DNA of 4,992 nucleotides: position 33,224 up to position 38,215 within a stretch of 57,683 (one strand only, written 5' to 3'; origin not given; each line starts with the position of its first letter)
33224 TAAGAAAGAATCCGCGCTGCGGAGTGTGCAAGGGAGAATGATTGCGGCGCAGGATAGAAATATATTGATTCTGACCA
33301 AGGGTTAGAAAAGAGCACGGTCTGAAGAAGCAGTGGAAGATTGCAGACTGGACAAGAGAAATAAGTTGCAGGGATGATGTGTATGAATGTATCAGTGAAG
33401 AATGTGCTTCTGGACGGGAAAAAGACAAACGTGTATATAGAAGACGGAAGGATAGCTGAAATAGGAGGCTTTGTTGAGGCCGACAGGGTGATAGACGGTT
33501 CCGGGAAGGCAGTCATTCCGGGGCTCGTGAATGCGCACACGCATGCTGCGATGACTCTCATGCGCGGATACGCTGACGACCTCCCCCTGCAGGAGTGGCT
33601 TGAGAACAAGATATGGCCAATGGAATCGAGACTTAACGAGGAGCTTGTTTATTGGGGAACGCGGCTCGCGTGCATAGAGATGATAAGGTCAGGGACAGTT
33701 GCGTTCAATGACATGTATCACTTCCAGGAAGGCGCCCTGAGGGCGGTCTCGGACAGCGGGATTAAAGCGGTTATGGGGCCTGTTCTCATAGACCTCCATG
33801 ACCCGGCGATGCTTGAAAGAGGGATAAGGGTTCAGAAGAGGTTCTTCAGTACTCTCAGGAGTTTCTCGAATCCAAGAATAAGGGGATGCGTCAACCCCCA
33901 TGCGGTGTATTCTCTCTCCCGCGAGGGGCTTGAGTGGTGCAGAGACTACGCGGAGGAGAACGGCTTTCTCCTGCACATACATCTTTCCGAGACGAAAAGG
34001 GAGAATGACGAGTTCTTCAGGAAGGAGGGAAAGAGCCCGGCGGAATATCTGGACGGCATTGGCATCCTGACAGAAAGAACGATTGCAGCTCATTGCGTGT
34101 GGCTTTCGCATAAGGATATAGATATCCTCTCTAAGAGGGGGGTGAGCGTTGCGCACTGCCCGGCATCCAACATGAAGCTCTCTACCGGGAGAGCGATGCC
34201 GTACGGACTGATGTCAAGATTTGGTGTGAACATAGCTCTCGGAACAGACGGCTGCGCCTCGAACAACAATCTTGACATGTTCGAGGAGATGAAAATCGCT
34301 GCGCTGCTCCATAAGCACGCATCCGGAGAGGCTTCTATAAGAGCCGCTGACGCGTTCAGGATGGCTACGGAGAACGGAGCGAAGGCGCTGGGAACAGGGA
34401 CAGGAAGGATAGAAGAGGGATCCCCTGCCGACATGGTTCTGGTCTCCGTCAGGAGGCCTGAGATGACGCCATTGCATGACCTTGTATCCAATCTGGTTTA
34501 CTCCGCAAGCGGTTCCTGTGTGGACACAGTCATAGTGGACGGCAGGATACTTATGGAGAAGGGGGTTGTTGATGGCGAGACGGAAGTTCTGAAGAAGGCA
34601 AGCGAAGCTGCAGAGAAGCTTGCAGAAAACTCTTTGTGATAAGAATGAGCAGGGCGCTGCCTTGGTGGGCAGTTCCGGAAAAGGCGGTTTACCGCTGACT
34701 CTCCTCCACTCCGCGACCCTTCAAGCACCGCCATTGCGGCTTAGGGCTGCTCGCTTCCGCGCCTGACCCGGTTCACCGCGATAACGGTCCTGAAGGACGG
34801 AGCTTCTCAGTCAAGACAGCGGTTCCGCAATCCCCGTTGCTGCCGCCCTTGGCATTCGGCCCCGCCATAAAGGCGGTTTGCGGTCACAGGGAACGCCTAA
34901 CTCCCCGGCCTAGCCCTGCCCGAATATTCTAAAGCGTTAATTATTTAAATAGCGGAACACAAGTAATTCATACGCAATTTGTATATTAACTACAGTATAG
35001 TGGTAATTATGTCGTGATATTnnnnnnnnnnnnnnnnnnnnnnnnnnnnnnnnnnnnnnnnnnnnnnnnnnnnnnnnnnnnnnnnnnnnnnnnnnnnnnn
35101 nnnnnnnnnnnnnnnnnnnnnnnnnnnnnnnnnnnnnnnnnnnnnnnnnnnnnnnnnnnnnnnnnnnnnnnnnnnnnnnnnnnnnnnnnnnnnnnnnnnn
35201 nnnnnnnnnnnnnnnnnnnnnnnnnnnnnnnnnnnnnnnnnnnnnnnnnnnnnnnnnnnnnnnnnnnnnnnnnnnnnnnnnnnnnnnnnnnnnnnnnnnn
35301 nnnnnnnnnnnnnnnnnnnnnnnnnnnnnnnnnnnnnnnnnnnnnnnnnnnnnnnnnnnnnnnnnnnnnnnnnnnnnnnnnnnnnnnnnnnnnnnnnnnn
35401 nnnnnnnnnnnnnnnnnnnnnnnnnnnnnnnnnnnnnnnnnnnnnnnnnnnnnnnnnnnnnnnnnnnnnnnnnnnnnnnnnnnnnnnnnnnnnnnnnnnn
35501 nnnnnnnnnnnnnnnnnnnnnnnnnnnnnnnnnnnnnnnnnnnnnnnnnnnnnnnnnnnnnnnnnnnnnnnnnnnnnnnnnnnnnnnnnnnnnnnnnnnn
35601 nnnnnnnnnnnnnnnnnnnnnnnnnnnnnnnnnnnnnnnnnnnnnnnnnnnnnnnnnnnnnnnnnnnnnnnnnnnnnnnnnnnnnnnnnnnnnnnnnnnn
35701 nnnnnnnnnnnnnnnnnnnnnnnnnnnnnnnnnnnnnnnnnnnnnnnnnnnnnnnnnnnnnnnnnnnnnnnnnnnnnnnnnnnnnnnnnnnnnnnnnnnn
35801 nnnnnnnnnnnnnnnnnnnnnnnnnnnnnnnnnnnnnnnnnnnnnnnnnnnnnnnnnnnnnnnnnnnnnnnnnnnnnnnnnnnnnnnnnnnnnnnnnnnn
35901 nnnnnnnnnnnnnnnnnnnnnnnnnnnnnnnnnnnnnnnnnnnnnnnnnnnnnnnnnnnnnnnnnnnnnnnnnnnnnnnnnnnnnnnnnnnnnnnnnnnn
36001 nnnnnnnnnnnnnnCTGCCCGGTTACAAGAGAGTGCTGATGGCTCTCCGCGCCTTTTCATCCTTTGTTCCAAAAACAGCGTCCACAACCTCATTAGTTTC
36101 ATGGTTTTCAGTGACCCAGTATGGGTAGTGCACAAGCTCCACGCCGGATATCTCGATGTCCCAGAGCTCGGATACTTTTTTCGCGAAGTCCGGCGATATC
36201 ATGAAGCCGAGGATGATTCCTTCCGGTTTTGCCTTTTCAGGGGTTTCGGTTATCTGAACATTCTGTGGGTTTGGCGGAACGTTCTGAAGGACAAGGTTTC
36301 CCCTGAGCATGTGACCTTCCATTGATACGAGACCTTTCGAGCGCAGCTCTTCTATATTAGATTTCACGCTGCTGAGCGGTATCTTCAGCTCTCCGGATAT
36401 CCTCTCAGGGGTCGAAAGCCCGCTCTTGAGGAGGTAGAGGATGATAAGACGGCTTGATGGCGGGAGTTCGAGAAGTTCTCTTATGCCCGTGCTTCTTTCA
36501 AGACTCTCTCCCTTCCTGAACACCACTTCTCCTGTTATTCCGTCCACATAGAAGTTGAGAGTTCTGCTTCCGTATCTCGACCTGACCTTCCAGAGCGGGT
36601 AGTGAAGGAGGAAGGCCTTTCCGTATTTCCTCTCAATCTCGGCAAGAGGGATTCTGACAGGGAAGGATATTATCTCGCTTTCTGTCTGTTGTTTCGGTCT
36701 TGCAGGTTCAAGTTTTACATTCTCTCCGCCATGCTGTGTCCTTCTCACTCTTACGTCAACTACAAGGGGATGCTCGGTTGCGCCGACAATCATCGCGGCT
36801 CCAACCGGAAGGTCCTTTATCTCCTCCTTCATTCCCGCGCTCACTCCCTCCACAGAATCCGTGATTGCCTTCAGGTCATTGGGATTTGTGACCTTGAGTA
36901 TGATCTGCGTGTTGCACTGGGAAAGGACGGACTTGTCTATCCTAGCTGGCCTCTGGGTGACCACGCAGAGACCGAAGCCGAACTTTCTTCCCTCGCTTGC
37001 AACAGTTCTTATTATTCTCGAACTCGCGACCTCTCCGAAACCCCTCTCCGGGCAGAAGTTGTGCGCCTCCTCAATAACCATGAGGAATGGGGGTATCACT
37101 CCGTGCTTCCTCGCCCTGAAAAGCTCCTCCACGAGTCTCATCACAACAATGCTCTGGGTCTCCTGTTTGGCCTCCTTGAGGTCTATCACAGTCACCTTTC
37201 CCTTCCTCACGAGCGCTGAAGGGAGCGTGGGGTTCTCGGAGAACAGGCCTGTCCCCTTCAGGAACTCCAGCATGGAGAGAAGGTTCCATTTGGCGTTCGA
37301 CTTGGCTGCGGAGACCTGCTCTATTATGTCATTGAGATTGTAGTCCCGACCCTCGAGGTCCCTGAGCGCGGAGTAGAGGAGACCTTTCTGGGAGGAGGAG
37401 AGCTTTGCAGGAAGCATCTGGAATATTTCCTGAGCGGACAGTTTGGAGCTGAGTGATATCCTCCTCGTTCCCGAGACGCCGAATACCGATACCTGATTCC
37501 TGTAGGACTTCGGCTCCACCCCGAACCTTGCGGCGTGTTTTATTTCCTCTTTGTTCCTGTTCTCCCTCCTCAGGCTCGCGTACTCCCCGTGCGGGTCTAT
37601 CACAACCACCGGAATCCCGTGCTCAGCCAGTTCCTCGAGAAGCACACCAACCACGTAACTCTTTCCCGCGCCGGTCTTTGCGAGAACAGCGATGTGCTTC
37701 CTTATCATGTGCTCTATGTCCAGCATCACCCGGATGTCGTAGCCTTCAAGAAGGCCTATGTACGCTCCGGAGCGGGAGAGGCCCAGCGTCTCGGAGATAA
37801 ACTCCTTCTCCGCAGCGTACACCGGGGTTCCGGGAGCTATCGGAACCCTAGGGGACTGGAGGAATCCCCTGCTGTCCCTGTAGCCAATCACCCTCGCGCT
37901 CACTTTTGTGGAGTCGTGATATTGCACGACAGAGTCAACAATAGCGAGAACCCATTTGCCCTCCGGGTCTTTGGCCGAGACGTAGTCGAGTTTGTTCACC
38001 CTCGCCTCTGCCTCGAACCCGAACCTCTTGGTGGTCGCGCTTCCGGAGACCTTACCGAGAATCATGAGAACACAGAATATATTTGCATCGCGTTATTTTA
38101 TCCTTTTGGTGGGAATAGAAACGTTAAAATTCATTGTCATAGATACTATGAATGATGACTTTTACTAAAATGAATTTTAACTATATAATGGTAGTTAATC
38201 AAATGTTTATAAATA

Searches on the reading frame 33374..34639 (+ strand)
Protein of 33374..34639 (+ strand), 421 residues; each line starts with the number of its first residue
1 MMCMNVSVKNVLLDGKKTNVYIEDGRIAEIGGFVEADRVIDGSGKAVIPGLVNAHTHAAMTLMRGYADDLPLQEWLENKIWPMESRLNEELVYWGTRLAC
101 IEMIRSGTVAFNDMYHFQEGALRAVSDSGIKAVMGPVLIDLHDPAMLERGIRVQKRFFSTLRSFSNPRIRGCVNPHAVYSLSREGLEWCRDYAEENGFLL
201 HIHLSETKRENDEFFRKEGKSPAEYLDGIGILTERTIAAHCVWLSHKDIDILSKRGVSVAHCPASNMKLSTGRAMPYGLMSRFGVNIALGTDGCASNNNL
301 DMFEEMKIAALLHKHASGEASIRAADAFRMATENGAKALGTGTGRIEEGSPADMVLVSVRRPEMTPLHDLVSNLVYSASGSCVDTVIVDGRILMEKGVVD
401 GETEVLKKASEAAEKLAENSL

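Call 79: search_protein_families(library=pfam, proteins=[window:33374-34639:+], max_evalue=0.0001)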
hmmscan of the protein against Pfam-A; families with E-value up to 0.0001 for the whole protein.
window:33374-34639:+ (421 aa): 2 families
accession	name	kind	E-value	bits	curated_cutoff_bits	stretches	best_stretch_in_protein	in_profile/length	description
PF01979.26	Amidohydro_1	-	9.2e-75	252.5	25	1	47-392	2-344/345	Amidohydrolase family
PF07969.17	Amidohydro_3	-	2.5e-16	60.7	29.7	1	185-393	263-471/472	Amidohydrolase family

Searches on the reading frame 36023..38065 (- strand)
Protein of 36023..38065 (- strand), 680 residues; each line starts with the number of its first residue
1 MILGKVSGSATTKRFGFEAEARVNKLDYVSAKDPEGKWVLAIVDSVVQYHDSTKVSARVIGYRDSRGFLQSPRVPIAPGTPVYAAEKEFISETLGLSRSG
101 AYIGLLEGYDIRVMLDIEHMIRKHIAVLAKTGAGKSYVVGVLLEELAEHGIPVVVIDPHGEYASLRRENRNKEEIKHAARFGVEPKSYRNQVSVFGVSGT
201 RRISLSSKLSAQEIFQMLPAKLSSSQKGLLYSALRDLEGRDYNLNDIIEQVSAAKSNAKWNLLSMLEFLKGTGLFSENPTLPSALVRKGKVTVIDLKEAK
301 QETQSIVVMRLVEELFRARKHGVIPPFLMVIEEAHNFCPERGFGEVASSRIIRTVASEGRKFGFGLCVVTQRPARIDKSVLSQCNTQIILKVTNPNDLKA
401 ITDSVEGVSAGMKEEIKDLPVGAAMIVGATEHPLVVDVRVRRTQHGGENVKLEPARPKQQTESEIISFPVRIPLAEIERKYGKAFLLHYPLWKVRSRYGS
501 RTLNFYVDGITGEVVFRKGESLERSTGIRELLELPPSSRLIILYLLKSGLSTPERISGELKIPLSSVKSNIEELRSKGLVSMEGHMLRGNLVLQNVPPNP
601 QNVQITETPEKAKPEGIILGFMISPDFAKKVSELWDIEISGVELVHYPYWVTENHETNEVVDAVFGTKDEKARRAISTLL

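Call 79: search_protein_families(library=pfam, proteins=[window:36023-38065:-], max_evalue=0.0001)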
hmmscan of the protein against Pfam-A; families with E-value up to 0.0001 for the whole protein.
window:36023-38065:- (680 aa): 2 families
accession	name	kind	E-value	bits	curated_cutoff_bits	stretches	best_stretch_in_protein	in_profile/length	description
PF01935.23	DUF87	-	6.1e-34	118.5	23.2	1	102-314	2-219/220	Helicase HerA, central domain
PF05872.18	HerA_C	-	4.4e-08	32.6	22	1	120-427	19-362/502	Helicase HerA-like C-terminal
